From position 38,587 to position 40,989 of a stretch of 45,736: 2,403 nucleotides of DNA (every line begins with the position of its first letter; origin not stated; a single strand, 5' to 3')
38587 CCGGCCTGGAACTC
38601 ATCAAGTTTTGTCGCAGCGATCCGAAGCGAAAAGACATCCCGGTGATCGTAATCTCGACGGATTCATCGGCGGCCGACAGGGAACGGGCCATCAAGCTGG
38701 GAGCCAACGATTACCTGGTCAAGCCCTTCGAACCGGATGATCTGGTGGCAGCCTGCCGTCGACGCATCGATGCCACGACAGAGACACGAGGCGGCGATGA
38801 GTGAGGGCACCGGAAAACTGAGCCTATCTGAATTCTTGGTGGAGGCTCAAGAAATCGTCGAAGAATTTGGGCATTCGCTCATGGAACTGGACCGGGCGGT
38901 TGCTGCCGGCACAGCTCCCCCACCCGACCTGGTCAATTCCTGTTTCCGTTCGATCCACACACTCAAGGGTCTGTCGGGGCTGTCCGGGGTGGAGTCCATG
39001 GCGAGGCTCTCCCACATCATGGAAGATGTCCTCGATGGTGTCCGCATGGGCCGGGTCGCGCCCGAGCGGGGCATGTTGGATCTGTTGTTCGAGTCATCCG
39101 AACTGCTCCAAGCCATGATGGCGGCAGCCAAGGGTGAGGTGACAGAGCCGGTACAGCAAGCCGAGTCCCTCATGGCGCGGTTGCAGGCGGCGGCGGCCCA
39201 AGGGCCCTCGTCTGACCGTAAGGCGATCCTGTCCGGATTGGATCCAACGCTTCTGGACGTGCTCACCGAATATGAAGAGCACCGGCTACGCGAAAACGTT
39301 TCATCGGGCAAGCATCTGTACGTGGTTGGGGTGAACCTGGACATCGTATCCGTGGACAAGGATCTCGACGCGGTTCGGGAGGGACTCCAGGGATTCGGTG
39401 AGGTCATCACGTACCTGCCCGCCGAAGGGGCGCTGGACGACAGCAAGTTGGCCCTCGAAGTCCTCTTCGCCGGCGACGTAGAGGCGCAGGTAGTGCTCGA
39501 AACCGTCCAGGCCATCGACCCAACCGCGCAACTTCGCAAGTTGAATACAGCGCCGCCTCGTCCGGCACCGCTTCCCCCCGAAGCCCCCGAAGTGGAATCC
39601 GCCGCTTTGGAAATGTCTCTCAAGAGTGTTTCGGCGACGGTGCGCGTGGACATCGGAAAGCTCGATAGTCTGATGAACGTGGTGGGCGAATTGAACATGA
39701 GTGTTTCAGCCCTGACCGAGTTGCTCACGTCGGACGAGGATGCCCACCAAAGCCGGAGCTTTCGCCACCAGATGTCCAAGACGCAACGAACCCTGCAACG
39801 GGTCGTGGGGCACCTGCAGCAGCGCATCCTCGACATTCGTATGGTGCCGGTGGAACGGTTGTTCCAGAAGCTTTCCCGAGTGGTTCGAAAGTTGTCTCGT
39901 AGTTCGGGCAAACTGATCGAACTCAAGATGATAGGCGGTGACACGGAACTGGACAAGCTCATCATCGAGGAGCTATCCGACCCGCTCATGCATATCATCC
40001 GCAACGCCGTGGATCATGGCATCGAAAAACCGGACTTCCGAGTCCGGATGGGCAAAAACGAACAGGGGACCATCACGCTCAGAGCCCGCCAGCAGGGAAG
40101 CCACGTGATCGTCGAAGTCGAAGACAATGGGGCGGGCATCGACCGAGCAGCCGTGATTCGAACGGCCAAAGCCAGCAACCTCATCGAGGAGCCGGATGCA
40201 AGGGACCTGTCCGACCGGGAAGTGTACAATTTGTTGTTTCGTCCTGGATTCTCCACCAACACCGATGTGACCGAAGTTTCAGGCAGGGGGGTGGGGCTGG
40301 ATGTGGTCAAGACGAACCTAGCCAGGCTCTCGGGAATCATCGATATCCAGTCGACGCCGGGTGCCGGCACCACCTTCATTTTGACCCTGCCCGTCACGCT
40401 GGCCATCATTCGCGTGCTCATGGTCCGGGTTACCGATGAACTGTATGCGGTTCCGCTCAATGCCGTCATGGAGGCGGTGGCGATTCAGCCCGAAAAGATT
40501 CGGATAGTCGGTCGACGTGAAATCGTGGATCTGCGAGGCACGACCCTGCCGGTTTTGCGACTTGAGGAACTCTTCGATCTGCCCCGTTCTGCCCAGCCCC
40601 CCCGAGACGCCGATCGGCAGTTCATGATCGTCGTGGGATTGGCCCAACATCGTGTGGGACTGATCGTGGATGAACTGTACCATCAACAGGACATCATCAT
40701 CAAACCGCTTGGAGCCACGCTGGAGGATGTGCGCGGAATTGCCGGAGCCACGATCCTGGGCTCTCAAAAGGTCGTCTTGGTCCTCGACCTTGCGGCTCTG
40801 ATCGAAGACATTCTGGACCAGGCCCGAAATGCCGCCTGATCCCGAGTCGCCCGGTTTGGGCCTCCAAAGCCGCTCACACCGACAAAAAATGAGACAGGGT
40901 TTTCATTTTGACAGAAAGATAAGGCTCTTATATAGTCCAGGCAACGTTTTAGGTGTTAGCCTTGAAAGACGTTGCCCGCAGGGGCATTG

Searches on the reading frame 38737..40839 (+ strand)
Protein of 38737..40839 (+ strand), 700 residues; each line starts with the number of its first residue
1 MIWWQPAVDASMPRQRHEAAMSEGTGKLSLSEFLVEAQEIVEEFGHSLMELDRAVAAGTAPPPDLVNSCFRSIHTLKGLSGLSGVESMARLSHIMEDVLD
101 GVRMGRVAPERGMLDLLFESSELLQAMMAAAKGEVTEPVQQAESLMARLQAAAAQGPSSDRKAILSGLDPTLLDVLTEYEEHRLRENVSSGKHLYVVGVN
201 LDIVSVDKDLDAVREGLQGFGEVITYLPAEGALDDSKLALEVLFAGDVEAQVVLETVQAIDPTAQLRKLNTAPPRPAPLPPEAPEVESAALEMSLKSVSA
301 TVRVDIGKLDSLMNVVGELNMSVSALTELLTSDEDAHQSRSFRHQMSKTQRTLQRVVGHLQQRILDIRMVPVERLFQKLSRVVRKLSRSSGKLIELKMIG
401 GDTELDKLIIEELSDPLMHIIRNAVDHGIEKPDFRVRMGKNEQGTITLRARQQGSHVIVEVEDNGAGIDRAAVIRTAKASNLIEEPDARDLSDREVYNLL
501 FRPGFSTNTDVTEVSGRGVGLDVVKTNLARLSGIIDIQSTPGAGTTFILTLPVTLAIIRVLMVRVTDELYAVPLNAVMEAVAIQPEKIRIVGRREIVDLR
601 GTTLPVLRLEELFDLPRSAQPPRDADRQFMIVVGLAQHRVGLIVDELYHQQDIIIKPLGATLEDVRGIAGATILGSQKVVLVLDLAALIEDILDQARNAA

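Call 81: search_protein_families(library=pfam, proteins=[window:38737-40839:+], max_evalue=0.0001)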
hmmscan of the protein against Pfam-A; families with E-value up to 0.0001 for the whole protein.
window:38737-40839:+ (700 aa): 4 families
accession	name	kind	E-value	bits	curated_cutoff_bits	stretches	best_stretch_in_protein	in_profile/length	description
PF01584.24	CheW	-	2.6e-27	95.6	23.5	1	560-691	2-136/138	CheW-like domain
PF02518.31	HATPase_c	-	3.8e-20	72.8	26.4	1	414-554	3-110/111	Histidine kinase-, DNA gyrase B-, and HSP90-like ATPase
PF01627.28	Hpt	-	1.1e-11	45.2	24.6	1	30-132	3-82/84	Hpt domain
PF02895.20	H-kinase_dim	-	1.1e-10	42.2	23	1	299-367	1-68/68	Signal transducing histidine kinase, homodimeric domain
